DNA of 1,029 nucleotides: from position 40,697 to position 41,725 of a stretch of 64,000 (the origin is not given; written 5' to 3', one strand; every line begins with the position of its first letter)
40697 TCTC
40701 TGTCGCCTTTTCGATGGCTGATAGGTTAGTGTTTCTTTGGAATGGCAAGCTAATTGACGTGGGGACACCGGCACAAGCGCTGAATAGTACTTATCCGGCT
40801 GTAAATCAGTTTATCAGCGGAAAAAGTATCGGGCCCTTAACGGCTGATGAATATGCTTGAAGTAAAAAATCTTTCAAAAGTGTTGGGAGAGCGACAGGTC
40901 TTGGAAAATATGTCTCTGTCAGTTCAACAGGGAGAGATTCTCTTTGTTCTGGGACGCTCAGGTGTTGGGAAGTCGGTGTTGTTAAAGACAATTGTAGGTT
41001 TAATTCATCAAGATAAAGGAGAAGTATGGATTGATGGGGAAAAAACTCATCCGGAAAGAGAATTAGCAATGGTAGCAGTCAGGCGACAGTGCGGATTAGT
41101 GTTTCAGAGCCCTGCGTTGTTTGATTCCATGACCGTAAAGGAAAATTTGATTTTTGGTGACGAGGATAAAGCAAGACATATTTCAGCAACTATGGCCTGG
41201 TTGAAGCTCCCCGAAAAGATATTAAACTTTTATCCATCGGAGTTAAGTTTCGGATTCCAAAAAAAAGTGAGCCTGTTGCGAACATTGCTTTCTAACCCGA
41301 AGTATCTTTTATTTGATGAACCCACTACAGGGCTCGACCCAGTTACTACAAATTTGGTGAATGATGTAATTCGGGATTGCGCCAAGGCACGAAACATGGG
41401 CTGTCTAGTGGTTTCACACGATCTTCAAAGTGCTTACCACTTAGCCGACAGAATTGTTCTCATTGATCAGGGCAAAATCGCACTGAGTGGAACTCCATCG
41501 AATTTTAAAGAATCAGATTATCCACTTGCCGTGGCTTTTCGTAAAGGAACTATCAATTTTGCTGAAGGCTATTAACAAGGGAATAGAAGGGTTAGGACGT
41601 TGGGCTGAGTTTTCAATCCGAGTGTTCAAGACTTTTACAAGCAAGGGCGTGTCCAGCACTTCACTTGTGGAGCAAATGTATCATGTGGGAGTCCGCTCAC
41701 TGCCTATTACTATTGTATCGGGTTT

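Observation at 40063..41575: Complementary motif degeneracy in the two tandem MlaF-like ATPases predicts a heterodimer with one dead ATP site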

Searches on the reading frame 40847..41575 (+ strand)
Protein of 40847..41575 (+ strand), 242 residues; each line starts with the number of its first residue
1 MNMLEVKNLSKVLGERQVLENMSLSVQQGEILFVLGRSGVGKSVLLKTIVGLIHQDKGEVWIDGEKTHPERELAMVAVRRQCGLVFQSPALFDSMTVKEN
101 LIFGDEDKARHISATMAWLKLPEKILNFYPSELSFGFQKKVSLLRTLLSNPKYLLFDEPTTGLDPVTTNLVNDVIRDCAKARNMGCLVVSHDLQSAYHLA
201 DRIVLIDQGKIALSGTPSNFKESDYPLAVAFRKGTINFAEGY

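Call 3: search_protein_families(library=pfam, proteins=[window:40847-41575:+])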
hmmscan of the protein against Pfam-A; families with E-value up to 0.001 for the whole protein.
window:40847-41575:+ (242 aa): 3 families
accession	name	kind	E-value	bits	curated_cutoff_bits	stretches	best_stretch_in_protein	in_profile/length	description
PF00005.33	ABC_tran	-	6.9e-32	111.4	25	1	19-161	1-137/137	ABC transporter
PF13304.12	AAA_21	-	7.5e-10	39.8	27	1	120-193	225-300/304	AAA domain, putative AbiEii toxin, Type IV TA system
PF03193.22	RsgA_GTPase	-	0.00019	21.8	30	1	18-63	96-140/174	RsgA GTPase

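Call 4: search_protein_families(library=ncbifam, proteins=[window:40847-41575:+])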
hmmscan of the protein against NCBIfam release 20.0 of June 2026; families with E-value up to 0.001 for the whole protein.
window:40847-41575:+ (242 aa): 186 families (the best 25 are shown)
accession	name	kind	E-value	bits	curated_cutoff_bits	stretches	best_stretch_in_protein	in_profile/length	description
NF007027.0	PRK09493.1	equivalog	9.4e-45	152.8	379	1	3-220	1-223/240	glutamine ABC transporter ATP-binding protein GlnQ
TIGR03265.1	PhnT2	equivalog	1.3e-43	149.6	457.7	1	2-237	3-239/353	putative 2-aminoethylphosphonate ABC transporter ATP-binding protein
TIGR04521.1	ECF_ATPase_2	equivalog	1.9e-41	142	330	1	15-220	17-232/279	energy-coupling factor transporter ATPase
TIGR01186.1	proV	subfamily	8.3e-41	140.3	326.6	1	14-219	4-216/363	betaine/proline/choline family ABC transporter ATP-binding protein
TIGR03410.1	urea_trans_UrtE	equivalog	1.8e-40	138.9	285.8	1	4-223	1-222/230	urea ABC transporter ATP-binding subunit UrtE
TIGR02315.1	ABC_phnC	equivalog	3.5e-40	138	266.1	1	3-223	1-236/243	phosphonate ABC transporter ATP-binding protein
NF040933.2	ABC_arch_GlcV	equivalog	4.2e-40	137.7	450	1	5-241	4-250/357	glucose ABC transporter ATP-binding protein GlcV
TIGR00968.1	3a0106s01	subfamily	1.6e-39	135.8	342.75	1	5-222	2-220/237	sulfate ABC transporter ATP-binding protein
NF008809.0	PRK11831.1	equivalog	3.5e-39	134.7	441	1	1-229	6-241/270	phospholipid ABC transporter ATP-binding protein MlaF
NF006987.0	PRK09452.1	equivalog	2.1e-38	132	482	1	2-239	16-254/378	spermidine/putrescine ABC transporter ATP-binding protein PotA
TIGR02982.1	heterocyst_DevA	subfamily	6.8e-38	130.4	295.8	1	14-211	12-219/220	ABC exporter ATP-binding subunit, DevA family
TIGR02142.1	modC_ABC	equivalog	1.3e-37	129.8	285.05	1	10-223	6-222/353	molybdenum ABC transporter ATP-binding protein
NF008338.0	PRK11124.1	equivalog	4.4e-37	127.9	369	1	4-223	3-231/242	arginine ABC transporter ATP-binding protein ArtP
TIGR03864.1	PQQ_ABC_ATP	hypoth_equivalog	1.3e-36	126.2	302.25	1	3-223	1-222/236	ABC transporter, ATP-binding subunit, PQQ-dependent alcohol dehydrogenase system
TIGR04520.1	ECF_ATPase_1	equivalog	2.1e-36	125.7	315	1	15-221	14-224/269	energy-coupling factor transporter ATPase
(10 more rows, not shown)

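Call 6: search_solved_structures(query=window:40847-41575:+, show_alignments=3, max_evalue=1e-20)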
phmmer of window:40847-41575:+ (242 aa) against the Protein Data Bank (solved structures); distinct sequences matched with E-value up to 1e-20: 202 (the best 60 are shown).
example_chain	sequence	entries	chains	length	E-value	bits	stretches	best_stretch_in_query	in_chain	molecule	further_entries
8s7v_K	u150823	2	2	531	7e-46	159.8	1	14-219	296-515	Glycine betaine/carnitine/choline transport ATP-binding protein OpuCA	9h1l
9nfi_A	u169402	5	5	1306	8.4e-41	143.2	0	16-219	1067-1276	Permeability Glycoprotein (P-gp)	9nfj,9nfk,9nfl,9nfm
7w01_A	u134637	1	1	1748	2.4e-40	141.7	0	5-218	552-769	Phospholipid-transporting ATPase ABCA3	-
9oe1_A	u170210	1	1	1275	4e-40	141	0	17-218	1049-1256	ATP-binding cassette, sub-family B (MDR/TAP), member 4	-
9ody_A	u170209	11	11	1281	4.1e-40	141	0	17-218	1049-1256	ATP-binding cassette, sub-family B (MDR/TAP), member 4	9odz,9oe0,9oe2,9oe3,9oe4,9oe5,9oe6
7w02_A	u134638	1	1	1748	1.6e-39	139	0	5-218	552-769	Phospholipid-transporting ATPase ABCA3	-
7d06_B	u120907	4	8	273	1.9e-39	138.8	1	2-235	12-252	ABC transporter ATP-binding protein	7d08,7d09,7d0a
6z5u_K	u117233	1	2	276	2e-39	138.7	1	2-235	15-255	ABC transporter ATP-binding protein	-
4f4c_A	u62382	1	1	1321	5.3e-39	137.3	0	15-219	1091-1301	Multidrug resistance protein pgp-1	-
7niu_A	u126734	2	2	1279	9e-39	136.6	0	17-220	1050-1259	Isoform 2 of Phosphatidylcholine translocator ABCB4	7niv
8zpx_B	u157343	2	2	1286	1.7e-38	135.7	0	16-218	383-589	ABC transporter B family member 1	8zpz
9juj_A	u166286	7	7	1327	1.9e-38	135.5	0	16-218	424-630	ABC transporter B family member 1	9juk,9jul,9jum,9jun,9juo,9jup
4lsg_A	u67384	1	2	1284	4.3e-38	134.3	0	18-218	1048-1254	Multidrug resistance protein 1A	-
4ksb_A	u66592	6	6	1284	4.4e-38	134.3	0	18-218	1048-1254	Multidrug resistance protein 1A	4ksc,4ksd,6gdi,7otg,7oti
4q9h_A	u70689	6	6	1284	4.4e-38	134.3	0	18-218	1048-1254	Multidrug resistance protein 1A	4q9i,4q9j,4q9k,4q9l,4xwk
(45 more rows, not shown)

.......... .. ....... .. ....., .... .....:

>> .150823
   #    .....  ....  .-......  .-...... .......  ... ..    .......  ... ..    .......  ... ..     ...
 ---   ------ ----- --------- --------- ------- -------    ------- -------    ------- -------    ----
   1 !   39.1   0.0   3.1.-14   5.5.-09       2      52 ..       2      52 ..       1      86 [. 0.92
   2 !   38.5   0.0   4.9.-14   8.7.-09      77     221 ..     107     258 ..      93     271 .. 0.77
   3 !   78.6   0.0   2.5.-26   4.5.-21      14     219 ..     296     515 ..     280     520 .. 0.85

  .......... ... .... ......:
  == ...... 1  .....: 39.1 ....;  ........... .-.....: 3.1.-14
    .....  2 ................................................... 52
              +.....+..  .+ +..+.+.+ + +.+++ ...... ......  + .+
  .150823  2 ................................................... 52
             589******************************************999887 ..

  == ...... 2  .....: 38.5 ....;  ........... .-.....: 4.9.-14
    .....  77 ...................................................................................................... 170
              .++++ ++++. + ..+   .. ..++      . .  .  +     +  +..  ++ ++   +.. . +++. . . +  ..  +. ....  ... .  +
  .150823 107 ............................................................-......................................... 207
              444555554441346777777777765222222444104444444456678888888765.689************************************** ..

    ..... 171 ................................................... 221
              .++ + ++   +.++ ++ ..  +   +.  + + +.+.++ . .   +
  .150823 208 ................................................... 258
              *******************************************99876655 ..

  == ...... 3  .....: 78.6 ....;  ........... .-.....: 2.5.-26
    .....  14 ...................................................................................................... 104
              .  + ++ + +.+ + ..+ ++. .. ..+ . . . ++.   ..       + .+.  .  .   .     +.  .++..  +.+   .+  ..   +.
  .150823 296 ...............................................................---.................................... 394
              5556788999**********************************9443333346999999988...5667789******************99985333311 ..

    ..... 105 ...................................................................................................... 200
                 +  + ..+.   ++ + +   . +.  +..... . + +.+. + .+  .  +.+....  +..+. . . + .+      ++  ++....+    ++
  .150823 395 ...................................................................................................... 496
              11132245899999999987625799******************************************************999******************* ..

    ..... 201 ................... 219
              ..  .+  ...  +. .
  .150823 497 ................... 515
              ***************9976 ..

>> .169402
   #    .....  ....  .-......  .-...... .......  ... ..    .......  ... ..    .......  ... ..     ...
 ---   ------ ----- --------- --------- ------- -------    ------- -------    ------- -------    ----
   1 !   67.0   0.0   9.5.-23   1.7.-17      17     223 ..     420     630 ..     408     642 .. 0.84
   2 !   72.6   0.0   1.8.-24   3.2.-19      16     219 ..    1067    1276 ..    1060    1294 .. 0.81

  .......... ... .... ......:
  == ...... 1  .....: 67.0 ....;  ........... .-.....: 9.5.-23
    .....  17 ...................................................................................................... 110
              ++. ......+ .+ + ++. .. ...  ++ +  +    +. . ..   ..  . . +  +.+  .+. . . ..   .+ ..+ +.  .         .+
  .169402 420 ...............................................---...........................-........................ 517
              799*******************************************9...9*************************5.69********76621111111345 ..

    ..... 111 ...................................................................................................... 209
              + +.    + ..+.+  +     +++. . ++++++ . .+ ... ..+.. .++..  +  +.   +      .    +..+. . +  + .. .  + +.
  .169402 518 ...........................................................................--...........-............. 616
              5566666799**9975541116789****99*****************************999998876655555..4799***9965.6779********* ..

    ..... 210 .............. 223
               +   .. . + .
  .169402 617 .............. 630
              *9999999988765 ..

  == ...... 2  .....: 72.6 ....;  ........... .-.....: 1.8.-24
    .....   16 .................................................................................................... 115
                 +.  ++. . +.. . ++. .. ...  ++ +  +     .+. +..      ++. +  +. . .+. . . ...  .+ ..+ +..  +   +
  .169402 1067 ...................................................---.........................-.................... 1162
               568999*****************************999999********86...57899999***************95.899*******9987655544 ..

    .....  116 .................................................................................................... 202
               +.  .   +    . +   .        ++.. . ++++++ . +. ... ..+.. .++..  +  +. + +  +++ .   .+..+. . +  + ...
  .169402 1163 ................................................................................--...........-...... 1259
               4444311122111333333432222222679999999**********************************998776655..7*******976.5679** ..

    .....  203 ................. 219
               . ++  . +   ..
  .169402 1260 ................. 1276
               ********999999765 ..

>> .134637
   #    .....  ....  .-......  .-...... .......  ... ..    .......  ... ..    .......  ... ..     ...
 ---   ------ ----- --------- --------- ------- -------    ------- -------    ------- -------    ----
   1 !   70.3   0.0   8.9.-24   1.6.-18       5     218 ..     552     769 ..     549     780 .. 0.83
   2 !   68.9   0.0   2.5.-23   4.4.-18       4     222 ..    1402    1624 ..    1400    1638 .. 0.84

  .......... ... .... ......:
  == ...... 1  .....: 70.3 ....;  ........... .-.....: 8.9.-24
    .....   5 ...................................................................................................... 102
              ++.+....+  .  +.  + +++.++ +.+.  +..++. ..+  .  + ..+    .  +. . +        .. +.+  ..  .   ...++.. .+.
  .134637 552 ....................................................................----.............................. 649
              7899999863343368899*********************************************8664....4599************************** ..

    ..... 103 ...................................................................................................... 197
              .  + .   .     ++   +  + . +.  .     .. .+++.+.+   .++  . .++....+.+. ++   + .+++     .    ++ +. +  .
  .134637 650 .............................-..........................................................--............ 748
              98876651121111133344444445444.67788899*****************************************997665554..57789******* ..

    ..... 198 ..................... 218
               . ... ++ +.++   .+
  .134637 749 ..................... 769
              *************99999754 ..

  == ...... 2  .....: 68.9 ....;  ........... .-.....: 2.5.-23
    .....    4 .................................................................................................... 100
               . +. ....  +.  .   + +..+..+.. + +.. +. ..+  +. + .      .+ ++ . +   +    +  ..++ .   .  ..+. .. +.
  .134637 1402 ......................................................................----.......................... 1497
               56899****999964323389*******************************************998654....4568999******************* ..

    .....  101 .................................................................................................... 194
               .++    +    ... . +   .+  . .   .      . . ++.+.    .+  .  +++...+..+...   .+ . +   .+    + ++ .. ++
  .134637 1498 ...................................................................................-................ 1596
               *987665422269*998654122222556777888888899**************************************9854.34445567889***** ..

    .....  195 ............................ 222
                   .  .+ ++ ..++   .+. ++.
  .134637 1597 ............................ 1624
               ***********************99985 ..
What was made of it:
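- On Mla/MCE (type VIII) ABC transporter: NBD2: MlaF chains score E 2e-39 (call 6).
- Checked: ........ aligns with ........, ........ and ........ of solved ABC proteins (call 6).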

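Call 8: find_homologous_proteins(query=window:40847-41575:+, max_evalue=1e-20)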
Query window:40847-41575:+ (242 aa): 7999 proteins with E <= 1e-20 among 8000 candidates; the best 120 are listed.
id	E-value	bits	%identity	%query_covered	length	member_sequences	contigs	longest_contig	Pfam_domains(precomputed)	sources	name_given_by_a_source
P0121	6.6e-154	528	100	99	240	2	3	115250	PF00005.34,PF13304.13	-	-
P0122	1.2e-85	305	62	98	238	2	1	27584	PF00005.34,PF13304.13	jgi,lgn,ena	-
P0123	1.8e-85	304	59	98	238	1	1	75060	PF00005.34,PF13304.13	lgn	-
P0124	1.3e-79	285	58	97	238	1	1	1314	PF00005.34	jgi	jgi:phospholipid/cholesterol/gamma-HCH transport system ATP-binding protein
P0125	1.6e-77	278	56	97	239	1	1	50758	PF00005.34,PF13304.13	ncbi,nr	ncbi:MAG: ATP-binding cassette domain-containing protein [Proteobacteria bacterium]|nr:ATP-binding c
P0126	2.4e-77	278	56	97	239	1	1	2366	PF00005.34,PF13304.13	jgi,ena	jgi:phospholipid/cholesterol/gamma-HCH transport system ATP-binding protein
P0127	5.2e-77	276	56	97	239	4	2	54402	PF00005.34,PF13304.13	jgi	jgi:phospholipid/cholesterol/gamma-HCH transport system ATP-binding protein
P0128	6.4e-77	276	52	98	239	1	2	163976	PF00005.34,PF13304.13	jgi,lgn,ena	-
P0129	1.3e-76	275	55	97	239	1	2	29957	PF00005.34,PF13304.13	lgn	-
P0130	1.9e-76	275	55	97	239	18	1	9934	PF00005.34,PF13304.13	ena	-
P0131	1.9e-76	275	55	98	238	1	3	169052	PF00005.34,PF13304.13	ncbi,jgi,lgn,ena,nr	ncbi:ATP-binding cassette domain-containing protein [bacterium]|nr:ATP-binding cassette domain-conta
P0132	5.0e-76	273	55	98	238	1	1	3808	PF00005.34,PF13304.13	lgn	-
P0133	7.8e-76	273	56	97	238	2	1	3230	PF00005.34,PF13304.13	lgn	-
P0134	3.0e-75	271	54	98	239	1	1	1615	PF00005.34,PF13304.13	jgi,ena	jgi:phospholipid/cholesterol/gamma-HCH transport system ATP-binding protein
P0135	7.8e-75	269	53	97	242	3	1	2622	PF00005.34,PF13304.13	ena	-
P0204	9.1e-61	223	49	95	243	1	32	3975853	PF00005.34,PF13304.13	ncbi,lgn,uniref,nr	ncbi:ABC transporter ATP-binding protein [Bdellovibrio sp. NC01]|uniref:ABC transporter ATP-binding 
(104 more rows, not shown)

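Call 13: find_encoding_contigs(protein=P0204, flank=6000, max_places=3)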
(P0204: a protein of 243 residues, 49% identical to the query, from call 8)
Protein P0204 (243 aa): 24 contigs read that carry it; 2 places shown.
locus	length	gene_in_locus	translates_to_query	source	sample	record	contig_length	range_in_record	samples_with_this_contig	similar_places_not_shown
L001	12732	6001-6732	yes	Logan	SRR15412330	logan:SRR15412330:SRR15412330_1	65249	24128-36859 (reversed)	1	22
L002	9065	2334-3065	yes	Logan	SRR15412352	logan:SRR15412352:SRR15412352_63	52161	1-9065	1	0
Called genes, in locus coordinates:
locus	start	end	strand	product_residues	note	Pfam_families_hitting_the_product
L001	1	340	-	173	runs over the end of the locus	-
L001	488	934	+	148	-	-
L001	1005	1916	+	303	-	-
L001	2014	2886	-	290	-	PF02629:CoA_binding, PF13607:Succ_CoA_lig, PF00549:Ligase_CoA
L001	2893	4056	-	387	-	PF08442:ATP-grasp_2, PF13549:ATP-grasp_5, PF24948:Citrate_synth_N, PF00549:Ligase_CoA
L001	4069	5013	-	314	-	PF00056:Ldh_1_N, PF01266:DAO (faint), PF03721:UDPG_MGDP_dh_N, PF02866:Ldh_1_C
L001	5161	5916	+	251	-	PF00005:ABC_tran, PF13304:AAA_21 (faint)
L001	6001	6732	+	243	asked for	PF00005:ABC_tran, PF13304:AAA_21 (faint)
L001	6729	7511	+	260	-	PF02405:MlaE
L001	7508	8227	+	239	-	PF02405:MlaE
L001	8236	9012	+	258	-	PF02470:MlaD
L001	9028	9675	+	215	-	-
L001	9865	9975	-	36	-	-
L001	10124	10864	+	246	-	-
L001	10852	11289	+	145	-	-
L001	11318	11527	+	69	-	-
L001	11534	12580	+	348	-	PF00291:PALP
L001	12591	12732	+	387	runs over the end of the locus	PF01053:Cys_Met_Meta_PP, PF00266:Aminotran_5 (weak), PF00155:Aminotran_1_2 (weak), PF06838:Met_gamma_lyase (faint)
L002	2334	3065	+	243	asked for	PF00005:ABC_tran, PF13304:AAA_21 (faint)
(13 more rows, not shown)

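Call 14: find_encoding_contigs(protein=P0131, flank=6000, max_places=2)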
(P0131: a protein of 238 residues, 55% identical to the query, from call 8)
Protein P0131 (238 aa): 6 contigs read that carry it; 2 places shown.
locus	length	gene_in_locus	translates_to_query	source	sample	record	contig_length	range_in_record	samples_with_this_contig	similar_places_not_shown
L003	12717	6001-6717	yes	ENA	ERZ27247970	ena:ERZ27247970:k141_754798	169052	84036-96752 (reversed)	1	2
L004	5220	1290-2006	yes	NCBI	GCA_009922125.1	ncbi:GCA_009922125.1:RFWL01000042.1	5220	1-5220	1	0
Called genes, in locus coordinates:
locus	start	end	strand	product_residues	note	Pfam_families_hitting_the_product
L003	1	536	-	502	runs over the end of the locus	PF00005:ABC_tran, PF13304:AAA_21 (faint), PF00005:ABC_tran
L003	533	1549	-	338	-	PF02608:Bmp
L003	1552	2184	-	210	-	PF03544:TonB_C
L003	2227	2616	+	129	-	-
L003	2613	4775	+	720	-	PF07715:Plug, PF00593:TonB_dep_Rec_b-barrel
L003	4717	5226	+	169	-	-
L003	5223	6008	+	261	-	PF00005:ABC_tran, PF02463:SMC_N (faint), PF07728:AAA_5 (faint), PF13304:AAA_21 (faint)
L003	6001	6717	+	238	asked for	PF00005:ABC_tran, PF13304:AAA_21 (faint)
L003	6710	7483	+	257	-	PF02405:MlaE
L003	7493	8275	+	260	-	PF02405:MlaE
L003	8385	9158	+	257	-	PF02470:MlaD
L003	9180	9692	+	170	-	-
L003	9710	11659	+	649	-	PF00672:HAMP (weak), PF02518:HATPase_c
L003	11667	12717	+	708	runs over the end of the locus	PF08267:Meth_synt_1, PF01717:Meth_synt_2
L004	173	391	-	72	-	-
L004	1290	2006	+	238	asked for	PF00005:ABC_tran, PF13304:AAA_21 (faint)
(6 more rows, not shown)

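Call 22: find_related_loci(query=A1, collection=genome_contigs, flank=7000)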
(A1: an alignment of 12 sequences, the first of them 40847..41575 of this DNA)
Query A1 (242 aa) in genome_contigs; peptide patterns used: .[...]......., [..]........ (x = any residue, [..] = any of these).
600 stretches matched a pattern (row limit reached: there are more); 579 encode a relative of the query (tblastn E <= 1e-3); the best 80 are kept; 80 distinct loci.
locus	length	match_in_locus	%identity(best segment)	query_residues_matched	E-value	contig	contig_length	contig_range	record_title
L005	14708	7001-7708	50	3-231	3e-71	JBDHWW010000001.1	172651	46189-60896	MAG: Pseudobdellovibrionaceae bacterium isolate AS-MESO-3CA.221 NODE_291_length_172651_cov_9.483213, whole genome shotgu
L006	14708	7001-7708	49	3-231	2e-70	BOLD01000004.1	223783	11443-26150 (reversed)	MAG: Oligoflexia bacterium BroJett040 DNA, sequence04, whole genome shotgun sequence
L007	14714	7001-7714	47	1-231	2e-69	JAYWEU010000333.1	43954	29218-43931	MAG: Pseudobdellovibrionaceae bacterium isolate GL98_UP_concoct_80 GL98_UP_concoct_80_332, whole genome shotgun sequence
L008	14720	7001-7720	46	3-237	1e-67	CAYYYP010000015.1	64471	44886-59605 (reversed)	MAG TPA_asm: uncultured Oligoflexia bacterium isolate SRP286056_co3_119 genome assembly, contig: NODE_194_length_64471_c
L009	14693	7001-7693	48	8-231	8e-67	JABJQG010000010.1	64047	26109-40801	MAG: Bdellovibrionaceae bacterium isolate SI075_bin85 k141_1955987, whole genome shotgun sequence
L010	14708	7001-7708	47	3-231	2e-66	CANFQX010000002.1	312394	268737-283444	MAG: Bdellovibrionaceae bacterium isolate Jr-16oct17-292 genome assembly, contig: Jr-16oct17-C32, whole genome shotgun s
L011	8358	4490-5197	47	3-231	4e-66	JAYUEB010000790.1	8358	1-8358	MAG: Bdellovibrionales bacterium isolate GFS_7426 GFS_7426_789, whole genome shotgun sequence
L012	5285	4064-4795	44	2-236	4e-66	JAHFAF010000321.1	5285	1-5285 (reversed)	MAG: Bdellovibrionaceae bacterium isolate nzgw169 NODE_16400_length_5286_cov_3.739981, whole genome shotgun sequence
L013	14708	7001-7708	46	3-231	5e-65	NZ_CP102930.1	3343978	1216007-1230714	Bdellovibrio bacteriovorus strain kdesi chromosome, complete genome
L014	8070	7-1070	45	2-231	2e-64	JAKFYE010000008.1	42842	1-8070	MAG: Bdellovibrionales bacterium isolate ND5_Bin_38_2 ND5_0000650, whole genome shotgun sequence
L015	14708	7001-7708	47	3-231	2e-64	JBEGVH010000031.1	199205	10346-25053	MAG: Pseudomonadota bacterium isolate riogrande_2019_sw_WHONDRS-S19S_0066_B_bin.130 scaffold_583617, whole genome shotgu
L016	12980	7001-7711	45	2-231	3e-64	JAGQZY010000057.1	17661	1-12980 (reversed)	MAG: Bdellovibrionales bacterium isolate HKST-UBA04 NODE_57_length_17661_cov_3.722532, whole genome shotgun sequence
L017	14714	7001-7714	45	4-233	2e-63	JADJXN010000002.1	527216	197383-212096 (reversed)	MAG: Oligoflexia bacterium isolate Kalu_18-Q3-R12-55_MAXAC.131 tig00002188-10-5250020, whole genome shotgun sequence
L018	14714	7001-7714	47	8-237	2e-63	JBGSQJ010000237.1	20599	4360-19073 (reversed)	MAG: Bdellovibrionales bacterium isolate JTS-AC328 k141_4503019, whole genome shotgun sequence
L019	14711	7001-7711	43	3-231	1e-63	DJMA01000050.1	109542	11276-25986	MAG TPA_asm: Bdellovibrionaceae bacterium UBA6502 UBA6502_contig_62, whole genome shotgun sequence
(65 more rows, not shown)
